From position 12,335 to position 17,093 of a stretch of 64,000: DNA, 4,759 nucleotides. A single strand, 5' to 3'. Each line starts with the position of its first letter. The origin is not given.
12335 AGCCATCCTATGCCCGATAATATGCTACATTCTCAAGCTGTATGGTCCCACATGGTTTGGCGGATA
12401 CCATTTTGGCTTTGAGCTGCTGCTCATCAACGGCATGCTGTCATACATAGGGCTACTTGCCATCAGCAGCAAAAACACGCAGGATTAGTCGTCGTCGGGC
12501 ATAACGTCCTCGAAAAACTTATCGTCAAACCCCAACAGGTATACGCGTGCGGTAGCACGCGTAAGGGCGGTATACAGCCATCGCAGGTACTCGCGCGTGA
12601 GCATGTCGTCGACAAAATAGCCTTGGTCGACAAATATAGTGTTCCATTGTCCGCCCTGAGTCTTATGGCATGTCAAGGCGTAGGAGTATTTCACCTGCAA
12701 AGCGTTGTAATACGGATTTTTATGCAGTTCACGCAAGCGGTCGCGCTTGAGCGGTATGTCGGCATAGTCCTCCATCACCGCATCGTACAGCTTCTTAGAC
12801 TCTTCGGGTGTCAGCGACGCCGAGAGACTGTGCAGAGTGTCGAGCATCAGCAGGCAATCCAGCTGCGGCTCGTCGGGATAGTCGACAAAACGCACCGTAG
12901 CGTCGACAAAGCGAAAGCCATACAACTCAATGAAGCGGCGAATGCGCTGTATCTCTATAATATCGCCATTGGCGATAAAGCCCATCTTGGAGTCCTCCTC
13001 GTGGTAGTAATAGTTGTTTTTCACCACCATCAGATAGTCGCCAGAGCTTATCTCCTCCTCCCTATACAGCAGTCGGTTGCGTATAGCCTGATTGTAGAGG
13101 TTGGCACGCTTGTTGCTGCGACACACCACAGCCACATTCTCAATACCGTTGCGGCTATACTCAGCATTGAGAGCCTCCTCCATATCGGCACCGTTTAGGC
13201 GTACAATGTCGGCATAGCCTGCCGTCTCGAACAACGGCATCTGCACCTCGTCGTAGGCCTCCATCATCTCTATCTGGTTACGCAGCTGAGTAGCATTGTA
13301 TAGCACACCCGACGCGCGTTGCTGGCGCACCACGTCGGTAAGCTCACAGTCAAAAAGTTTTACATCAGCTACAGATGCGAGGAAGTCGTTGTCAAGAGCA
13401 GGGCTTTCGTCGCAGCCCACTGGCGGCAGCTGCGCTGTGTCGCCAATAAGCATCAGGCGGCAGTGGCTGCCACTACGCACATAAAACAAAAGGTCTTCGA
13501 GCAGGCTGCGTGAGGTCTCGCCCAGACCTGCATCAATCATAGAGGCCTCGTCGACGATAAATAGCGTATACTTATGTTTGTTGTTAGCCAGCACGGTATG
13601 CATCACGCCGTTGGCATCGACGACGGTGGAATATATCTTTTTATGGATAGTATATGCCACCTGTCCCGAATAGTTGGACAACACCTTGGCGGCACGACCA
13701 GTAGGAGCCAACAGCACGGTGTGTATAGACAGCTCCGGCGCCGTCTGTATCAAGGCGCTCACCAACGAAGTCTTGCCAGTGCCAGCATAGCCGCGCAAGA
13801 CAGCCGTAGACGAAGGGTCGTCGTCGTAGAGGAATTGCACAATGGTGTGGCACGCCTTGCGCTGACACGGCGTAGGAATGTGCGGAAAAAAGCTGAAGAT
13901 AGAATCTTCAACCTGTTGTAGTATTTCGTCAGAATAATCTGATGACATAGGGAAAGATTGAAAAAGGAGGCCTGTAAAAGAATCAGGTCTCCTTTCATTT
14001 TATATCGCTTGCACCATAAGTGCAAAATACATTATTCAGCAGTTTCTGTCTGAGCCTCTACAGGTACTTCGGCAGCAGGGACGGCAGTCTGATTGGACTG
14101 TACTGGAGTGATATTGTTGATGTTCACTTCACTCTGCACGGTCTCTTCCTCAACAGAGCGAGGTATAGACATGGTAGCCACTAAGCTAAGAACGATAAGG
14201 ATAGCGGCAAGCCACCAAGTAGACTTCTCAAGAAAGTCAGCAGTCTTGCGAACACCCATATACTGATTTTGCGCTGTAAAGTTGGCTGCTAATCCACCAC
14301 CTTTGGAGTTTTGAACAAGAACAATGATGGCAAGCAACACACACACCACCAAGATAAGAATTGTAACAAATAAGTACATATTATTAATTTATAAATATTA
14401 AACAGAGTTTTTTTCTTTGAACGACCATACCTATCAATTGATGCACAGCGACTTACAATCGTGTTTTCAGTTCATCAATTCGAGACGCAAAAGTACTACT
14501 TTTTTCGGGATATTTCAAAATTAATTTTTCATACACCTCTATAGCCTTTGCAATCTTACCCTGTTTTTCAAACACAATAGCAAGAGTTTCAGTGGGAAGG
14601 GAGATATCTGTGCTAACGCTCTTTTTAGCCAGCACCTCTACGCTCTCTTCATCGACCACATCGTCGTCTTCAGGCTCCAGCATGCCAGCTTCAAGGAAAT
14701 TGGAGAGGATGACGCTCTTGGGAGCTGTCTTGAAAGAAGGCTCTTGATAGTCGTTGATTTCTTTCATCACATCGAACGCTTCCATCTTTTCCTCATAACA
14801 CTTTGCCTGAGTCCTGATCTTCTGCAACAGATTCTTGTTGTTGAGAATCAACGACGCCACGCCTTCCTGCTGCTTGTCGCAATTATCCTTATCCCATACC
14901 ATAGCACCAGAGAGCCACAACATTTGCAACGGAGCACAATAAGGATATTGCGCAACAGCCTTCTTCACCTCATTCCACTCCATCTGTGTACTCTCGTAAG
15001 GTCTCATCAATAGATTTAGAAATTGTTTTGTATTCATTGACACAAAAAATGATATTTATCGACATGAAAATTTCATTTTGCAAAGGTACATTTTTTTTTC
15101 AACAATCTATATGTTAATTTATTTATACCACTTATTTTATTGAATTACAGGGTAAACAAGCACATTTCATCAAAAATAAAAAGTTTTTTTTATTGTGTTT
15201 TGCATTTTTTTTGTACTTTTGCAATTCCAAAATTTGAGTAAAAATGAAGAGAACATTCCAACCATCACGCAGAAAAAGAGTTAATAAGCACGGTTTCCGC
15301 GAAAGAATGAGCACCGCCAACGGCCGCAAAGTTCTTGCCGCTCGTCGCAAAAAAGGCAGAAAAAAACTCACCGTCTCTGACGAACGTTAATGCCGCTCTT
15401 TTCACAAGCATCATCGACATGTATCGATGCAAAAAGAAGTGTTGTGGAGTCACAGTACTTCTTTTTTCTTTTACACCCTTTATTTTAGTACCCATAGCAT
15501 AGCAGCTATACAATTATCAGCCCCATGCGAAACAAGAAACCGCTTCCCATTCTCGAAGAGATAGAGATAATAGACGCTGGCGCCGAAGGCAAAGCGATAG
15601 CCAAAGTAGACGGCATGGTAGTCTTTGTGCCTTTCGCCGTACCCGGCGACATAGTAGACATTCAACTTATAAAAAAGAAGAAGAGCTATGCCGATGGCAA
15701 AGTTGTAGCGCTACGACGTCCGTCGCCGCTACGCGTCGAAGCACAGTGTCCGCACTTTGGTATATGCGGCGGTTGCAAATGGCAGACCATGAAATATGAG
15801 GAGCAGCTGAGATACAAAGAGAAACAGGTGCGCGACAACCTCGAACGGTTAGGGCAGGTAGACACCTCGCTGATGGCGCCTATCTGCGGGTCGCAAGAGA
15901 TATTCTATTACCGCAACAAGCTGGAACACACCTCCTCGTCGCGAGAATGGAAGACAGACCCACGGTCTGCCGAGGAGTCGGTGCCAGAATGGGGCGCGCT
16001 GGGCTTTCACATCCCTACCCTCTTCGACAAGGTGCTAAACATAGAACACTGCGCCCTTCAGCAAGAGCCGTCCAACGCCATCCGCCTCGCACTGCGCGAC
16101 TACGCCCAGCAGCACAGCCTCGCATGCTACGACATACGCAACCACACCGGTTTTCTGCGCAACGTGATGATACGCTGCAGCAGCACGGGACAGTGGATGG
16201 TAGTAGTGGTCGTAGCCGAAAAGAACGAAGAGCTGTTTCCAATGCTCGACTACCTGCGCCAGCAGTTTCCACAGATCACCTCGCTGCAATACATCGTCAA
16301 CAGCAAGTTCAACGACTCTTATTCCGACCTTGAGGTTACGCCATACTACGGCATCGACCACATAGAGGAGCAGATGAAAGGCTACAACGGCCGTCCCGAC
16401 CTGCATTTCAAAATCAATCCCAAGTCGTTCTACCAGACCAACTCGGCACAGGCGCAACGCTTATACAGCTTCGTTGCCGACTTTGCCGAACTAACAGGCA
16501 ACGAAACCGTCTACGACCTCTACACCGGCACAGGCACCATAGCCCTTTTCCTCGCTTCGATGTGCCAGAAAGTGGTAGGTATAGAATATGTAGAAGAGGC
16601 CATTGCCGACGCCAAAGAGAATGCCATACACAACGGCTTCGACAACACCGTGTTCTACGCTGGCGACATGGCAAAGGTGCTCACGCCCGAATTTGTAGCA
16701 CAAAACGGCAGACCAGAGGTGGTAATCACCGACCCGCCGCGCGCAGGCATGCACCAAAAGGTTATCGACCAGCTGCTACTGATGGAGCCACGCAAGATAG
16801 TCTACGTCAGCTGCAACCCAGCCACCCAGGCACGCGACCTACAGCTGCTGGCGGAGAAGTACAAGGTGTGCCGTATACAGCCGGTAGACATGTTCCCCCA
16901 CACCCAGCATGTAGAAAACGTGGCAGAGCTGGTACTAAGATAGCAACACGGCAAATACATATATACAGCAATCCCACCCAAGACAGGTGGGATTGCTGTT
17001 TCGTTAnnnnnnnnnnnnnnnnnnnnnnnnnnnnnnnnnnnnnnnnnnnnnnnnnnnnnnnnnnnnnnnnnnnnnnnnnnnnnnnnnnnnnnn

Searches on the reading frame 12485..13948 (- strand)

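Call 57: search_protein_families(library=pfam, proteins=[window:12485-13948:-], max_evalue=0.0001)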
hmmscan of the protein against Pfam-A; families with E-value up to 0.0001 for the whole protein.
window:12485-13948:- (487 aa): 5 families
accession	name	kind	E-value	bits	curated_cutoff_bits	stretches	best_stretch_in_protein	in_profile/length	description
PF13604.12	AAA_30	-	8e-23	81.6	27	1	45-224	17-170/191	AAA domain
PF13245.12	AAA_19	-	1.4e-19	71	25.1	1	46-178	11-133/134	AAA domain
PF13538.12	UvrD_C_2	-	1.8e-18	66.6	27.4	1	421-472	1-52/52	UvrD-like helicase C-terminal domain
PF05970.20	PIF1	-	1e-09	38.8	25.9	1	29-229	6-209/223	PIF1-like helicase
PF13401.12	AAA_22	-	9.5e-05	23.2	27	0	49-171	8-124/130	AAA domain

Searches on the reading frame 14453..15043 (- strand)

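Call 57: search_protein_families(library=pfam, proteins=[window:14453-15043:-], max_evalue=0.0001)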
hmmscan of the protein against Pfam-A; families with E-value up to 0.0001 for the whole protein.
window:14453-15043:- (196 aa): 1 family
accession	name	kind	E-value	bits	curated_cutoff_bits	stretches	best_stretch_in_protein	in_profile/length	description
PF13174.12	TPR_6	-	4e-05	24.4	26.3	0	154-180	6-32/33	Tetratricopeptide repeat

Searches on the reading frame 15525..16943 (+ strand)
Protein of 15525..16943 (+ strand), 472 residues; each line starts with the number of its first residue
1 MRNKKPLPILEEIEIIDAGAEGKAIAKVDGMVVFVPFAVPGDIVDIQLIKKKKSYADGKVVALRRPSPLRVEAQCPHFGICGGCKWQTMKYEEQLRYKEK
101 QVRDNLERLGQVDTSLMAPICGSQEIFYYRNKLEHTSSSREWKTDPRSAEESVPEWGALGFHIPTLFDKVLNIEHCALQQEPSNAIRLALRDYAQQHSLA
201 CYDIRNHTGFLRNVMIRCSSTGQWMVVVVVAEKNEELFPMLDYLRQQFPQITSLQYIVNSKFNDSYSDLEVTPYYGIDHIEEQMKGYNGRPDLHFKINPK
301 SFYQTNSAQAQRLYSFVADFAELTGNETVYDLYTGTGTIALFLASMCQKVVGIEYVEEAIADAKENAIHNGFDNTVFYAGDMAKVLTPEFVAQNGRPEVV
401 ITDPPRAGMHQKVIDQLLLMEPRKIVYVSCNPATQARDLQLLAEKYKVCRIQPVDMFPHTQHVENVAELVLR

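Call 57: search_protein_families(library=pfam, proteins=[window:15525-16943:+], max_evalue=0.0001)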
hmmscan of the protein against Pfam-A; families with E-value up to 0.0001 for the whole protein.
window:15525-16943:+ (472 aa): 5 families
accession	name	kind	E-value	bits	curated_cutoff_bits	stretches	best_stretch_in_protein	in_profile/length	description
PF05958.17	tRNA_U5-meth_tr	-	9.2e-22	78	23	1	278-465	157-350/357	tRNA (Uracil-5-)-methyltransferase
PF13847.12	Methyltransf_31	-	4.2e-13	49.7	27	1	324-391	2-70/145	Methyltransferase domain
PF01938.26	TRAM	-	5.7e-08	32.9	21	1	12-61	9-61/61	TRAM domain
PF13649.12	Methyltransf_25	-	4.1e-06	27.8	27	1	329-386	1-59/97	Methyltransferase domain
PF03602.21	Cons_hypoth95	-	7.9e-05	22.8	24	0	324-435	40-157/182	Conserved hypothetical protein 95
